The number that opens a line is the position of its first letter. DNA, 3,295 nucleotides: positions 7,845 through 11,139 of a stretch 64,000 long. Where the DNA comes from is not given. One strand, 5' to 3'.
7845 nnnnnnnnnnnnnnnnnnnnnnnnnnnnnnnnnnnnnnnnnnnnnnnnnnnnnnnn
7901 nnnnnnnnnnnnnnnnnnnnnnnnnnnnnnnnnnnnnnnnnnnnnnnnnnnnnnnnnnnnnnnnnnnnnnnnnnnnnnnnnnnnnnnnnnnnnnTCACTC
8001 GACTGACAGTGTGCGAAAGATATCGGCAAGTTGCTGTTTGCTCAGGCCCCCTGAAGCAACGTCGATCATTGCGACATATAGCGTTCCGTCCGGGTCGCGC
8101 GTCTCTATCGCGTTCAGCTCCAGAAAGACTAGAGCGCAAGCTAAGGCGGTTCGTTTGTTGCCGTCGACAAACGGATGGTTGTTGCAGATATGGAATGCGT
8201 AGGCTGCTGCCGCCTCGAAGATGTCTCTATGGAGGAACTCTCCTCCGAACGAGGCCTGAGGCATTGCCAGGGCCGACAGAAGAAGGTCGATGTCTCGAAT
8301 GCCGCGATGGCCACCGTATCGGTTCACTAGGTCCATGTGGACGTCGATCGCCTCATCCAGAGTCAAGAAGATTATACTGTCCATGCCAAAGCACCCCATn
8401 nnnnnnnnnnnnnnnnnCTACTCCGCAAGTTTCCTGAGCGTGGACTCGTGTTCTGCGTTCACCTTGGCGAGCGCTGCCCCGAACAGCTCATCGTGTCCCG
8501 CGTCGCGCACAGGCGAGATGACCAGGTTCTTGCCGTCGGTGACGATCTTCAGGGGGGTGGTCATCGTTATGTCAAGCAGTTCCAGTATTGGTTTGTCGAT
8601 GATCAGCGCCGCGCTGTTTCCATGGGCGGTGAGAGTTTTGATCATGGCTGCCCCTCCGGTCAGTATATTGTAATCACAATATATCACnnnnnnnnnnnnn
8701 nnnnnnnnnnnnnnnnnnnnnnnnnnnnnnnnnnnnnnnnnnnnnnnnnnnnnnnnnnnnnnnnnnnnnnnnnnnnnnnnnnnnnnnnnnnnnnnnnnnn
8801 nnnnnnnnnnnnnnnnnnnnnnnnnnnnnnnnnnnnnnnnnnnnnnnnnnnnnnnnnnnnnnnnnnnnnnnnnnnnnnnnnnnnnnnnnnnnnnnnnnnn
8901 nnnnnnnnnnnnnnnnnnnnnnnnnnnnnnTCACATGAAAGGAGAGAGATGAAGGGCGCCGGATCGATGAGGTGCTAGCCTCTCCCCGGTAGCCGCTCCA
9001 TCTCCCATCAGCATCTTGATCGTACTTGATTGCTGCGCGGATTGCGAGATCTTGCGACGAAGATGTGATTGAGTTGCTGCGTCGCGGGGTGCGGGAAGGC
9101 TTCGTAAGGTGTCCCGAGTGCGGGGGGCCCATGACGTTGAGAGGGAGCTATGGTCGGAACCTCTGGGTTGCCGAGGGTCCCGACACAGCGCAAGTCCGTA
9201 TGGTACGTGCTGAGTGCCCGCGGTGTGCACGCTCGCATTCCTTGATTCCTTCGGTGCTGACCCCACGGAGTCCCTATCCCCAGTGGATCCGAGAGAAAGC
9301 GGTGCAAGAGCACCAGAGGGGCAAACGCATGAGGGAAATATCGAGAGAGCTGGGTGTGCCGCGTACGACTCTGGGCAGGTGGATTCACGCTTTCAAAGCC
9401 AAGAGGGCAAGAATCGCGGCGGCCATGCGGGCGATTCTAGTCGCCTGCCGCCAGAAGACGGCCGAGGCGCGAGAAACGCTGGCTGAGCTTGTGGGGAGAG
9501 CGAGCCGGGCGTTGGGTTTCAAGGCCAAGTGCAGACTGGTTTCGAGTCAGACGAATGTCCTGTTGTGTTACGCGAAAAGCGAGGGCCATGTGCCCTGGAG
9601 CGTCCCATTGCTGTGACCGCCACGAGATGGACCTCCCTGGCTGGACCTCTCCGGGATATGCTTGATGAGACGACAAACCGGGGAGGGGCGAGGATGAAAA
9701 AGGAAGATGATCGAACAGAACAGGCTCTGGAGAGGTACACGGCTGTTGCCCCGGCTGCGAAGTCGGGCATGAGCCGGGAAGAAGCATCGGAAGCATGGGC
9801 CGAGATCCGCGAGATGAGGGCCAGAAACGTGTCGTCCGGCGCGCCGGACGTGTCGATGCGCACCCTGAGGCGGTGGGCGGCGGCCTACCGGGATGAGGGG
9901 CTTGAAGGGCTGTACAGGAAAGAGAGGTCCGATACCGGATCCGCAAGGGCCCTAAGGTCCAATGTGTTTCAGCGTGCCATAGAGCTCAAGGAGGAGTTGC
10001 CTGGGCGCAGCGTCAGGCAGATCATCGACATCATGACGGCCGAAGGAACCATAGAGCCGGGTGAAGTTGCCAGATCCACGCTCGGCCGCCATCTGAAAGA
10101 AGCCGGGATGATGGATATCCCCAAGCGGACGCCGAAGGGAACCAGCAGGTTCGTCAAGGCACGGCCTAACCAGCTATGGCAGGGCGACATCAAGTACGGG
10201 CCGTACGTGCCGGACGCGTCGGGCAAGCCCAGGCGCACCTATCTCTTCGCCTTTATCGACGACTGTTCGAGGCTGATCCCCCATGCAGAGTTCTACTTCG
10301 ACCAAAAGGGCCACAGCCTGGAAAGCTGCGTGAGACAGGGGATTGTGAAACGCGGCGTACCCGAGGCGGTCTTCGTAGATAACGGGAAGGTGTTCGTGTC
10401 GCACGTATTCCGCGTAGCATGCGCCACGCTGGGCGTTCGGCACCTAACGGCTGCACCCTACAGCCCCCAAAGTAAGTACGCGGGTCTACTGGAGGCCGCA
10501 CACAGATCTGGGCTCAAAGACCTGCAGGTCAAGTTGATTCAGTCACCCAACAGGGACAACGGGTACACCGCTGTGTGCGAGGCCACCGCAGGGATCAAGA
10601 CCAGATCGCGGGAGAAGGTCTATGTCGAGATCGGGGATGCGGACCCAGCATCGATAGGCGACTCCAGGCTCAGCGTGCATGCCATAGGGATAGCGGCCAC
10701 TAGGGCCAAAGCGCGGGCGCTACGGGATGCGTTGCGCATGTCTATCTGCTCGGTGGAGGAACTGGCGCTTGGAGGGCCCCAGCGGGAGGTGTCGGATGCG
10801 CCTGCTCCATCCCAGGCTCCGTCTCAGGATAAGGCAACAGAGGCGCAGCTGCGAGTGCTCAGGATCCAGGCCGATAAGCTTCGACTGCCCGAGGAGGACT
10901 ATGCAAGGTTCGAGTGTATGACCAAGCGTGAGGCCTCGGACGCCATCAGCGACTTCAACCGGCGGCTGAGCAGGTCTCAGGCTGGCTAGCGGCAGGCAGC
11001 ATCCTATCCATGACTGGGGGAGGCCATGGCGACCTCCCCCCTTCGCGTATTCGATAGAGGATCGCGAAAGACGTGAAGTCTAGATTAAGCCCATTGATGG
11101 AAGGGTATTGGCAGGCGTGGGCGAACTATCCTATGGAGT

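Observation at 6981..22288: ~15 kb degraded genomic island inserted at tRNA-Arg(TCT), bounded by a 50-bp direct repeat of the tRNA 3' half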

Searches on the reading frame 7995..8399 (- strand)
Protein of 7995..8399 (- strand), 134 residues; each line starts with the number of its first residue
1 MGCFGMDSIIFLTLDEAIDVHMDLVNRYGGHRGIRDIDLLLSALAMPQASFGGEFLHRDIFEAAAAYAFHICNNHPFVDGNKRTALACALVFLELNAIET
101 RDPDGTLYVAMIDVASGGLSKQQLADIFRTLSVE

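Call 46: search_protein_families(library=pfam, proteins=[window:7995-8399:-], max_evalue=0.01)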
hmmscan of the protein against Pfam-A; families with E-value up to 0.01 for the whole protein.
window:7995-8399:- (134 aa): 1 family
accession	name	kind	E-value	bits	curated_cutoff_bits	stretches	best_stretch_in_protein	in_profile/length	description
PF02661.23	Fic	-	7.6e-19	68.8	24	1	12-93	2-93/93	Fic/DOC family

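Call 49: search_protein_families(library=ncbifam, proteins=[window:7995-8399:-], max_evalue=0.001)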
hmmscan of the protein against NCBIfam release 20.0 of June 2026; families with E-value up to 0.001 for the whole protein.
window:7995-8399:- (134 aa): 1 family
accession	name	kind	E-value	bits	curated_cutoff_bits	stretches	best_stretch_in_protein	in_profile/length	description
TIGR01550.1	DOC_P1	subfamily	1.1e-16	61.1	38.65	1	15-128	5-120/122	type II toxin-antitoxin system death-on-curing family toxin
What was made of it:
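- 7995..8399 (-): Doc (Fic-fold) toxin gene. PF02661 7.6e-19 (call 46); TIGR01550 1.1e-16 (call 49)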

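Call 52: find_encoding_contigs(protein=window:7995-8399:-, flank=10000, max_places=10)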
Protein window:7995-8399:- (134 aa): 13 contigs read that carry it; 9 places shown.
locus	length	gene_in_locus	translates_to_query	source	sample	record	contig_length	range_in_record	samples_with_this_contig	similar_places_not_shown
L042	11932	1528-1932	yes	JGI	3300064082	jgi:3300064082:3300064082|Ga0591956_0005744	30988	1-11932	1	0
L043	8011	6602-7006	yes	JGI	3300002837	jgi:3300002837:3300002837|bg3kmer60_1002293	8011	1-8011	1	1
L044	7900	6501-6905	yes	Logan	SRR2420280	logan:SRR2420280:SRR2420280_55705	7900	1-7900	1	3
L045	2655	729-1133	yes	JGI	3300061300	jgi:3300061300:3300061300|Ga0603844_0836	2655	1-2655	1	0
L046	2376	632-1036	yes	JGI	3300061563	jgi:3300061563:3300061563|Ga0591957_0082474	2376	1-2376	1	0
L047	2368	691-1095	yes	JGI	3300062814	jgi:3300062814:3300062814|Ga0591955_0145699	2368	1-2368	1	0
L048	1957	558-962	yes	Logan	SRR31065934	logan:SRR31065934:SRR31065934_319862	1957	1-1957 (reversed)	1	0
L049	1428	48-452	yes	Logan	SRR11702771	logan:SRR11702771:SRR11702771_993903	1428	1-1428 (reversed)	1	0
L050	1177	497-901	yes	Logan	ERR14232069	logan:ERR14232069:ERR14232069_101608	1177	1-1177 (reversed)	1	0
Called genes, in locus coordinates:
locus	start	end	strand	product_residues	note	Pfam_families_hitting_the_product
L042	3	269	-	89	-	?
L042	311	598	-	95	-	-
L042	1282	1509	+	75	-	-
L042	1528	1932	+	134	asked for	PF02661:Fic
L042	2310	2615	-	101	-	-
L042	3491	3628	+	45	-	-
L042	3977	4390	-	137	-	-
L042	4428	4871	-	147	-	-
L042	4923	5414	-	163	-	-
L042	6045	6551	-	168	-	-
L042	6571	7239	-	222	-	PF00005:ABC_tran, PF13304:AAA_21 (faint)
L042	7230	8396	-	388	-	PF02687:FtsX (weak)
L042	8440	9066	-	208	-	-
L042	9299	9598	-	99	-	-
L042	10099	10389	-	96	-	PF01850:PIN (faint)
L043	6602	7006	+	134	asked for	PF02661:Fic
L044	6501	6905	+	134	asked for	PF02661:Fic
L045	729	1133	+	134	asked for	PF02661:Fic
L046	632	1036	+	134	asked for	PF02661:Fic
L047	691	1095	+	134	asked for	PF02661:Fic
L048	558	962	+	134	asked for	PF02661:Fic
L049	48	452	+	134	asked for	PF02661:Fic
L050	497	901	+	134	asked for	PF02661:Fic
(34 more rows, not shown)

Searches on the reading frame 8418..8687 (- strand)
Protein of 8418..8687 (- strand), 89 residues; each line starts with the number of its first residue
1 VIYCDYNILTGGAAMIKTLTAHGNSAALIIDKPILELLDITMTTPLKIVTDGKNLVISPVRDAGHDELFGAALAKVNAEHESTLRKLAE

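Call 46: search_protein_families(library=pfam, proteins=[window:8418-8687:-], max_evalue=0.01)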
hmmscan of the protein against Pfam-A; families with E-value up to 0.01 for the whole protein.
window:8418-8687:- (89 aa): 0 families

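Call 49: search_protein_families(library=ncbifam, proteins=[window:8418-8687:-], max_evalue=0.001)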
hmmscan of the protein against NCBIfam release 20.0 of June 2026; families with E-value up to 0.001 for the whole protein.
window:8418-8687:- (89 aa): 1 family
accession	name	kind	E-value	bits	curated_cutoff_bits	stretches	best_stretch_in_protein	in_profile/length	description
TIGR02609.1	doc_partner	hypoth_equivalog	0.00025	21.4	55.9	1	19-88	3-73/74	putative addiction module antidote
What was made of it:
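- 8418..8687 (-): Putative Doc-partner antitoxin gene. TIGR02609 2.5e-4, below cutoff (call 49); position immediately upstream of doc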

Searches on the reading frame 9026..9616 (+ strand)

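Call 7: search_protein_families(library=pfam, proteins=[window:9026-9616:+], max_evalue=0.01)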
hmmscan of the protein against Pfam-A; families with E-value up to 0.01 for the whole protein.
window:9026-9616:+ (196 aa): 11 families
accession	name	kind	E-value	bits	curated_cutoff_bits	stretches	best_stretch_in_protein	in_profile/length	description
PF20020.4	DUF6431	-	7.7e-11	42.1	26.6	1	29-119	1-82/82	Domain of unknown function (DUF6431)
PF13518.12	HTH_28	-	3.4e-07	30.7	25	1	89-125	2-38/52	Helix-turn-helix domain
PF25787.1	HTH_SB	-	1.4e-06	28.4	43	1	88-125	11-48/53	Sleeping Beauty transposase HTH domain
PF13384.12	HTH_23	-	1.4e-06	28.3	24.6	1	88-126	6-44/50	Homeodomain-like domain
PF01527.26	HTH_Tnp_1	-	1.7e-05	25.4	24.1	1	84-133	7-57/75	Transposase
PF13551.12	HTH_29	-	0.00056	20.4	28.1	1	91-131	3-42/64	Winged helix-turn helix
PF13408.12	Zn_ribbon_recom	-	0.00085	20.1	25.3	1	25-50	4-25/58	Recombinase zinc beta ribbon domain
PF04218.19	CENP-B_N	-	0.001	19.1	21.2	1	92-122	15-45/53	CENP-B N-terminal DNA-binding domain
PF11268.13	DUF3071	-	0.0012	19.4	26.9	1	88-166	56-133/168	Protein of unknown function (DUF3071)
PF24042.1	DUF7351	-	0.0072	16.5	31.2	0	23-77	65-110/177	Domain of unknown function (DUF7351)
PF01396.24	Zn_ribbon_Top1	-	0.008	16.4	32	0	28-41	3-16/39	Topoisomerase DNA binding C4 zinc finger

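Call 49: search_protein_families(library=ncbifam, proteins=[window:9026-9616:+], max_evalue=0.001)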
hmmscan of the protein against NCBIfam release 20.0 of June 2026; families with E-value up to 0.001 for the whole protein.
window:9026-9616:+ (196 aa): 2 families
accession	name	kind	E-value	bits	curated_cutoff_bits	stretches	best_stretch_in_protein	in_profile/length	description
NF033516.0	transpos_IS3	equivalog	9e-05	21.9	160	1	89-155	3-71/369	IS3 family transposase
NF033550.5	transpos_ISL3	equivalog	0.00015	21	180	1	26-128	10-116/370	ISL3 family transposase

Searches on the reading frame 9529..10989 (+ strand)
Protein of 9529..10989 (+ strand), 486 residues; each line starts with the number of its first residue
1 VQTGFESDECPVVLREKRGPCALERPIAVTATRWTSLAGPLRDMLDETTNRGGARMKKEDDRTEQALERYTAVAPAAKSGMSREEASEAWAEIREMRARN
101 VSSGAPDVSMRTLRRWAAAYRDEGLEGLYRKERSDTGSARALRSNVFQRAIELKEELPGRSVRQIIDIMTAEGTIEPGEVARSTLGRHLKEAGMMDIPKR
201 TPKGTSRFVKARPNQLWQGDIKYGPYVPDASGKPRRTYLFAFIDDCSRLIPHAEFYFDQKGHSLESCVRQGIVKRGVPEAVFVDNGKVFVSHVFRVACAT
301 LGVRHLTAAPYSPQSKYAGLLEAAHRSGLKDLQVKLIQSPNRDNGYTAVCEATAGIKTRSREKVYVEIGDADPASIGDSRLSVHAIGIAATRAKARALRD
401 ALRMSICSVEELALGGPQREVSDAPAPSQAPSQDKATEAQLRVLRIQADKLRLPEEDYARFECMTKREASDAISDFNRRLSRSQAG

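Call 7: search_protein_families(library=pfam, proteins=[window:9529-10989:+], max_evalue=0.01)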
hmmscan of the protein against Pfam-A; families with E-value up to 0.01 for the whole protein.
window:9529-10989:+ (486 aa): 5 families
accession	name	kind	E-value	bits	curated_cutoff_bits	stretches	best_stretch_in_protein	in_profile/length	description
PF00665.32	rve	-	8.9e-17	61.7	32.6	1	211-313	2-102/102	Integrase core domain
PF13565.12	HTH_32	-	2.9e-07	31.4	33.7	1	112-189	1-73/73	Homeodomain-like domain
PF13551.12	HTH_29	-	0.00031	21.2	28.1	1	108-138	24-54/64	Winged helix-turn helix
PF13518.12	HTH_28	-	0.0017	18.9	25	0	109-134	25-50/52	Helix-turn-helix domain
PF13011.12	LZ_Tnp_IS481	-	0.0029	18.3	22.2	1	102-134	31-63/85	leucine-zipper of insertion element IS481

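Call 49: search_protein_families(library=ncbifam, proteins=[window:9529-10989:+], max_evalue=0.001)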
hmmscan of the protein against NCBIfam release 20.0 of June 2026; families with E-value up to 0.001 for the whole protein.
window:9529-10989:+ (486 aa): 4 families
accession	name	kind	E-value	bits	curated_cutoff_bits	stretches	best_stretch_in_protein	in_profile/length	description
NF033577.2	transpos_IS481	equivalog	4.9e-45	154.2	224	1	69-316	2-229/284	IS481 family transposase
NF033594.2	transpos_ISNCY_2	equivalog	2.2e-11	43.5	250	1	107-316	21-236/368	ISNCY family transposase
NF033516.0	transpos_IS3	equivalog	2.7e-10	40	160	1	206-315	208-313/369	IS3 family transposase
NF033545.0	transpos_IS630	equivalog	3.2e-06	26.8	100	1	107-287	23-179/299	IS630 family transposase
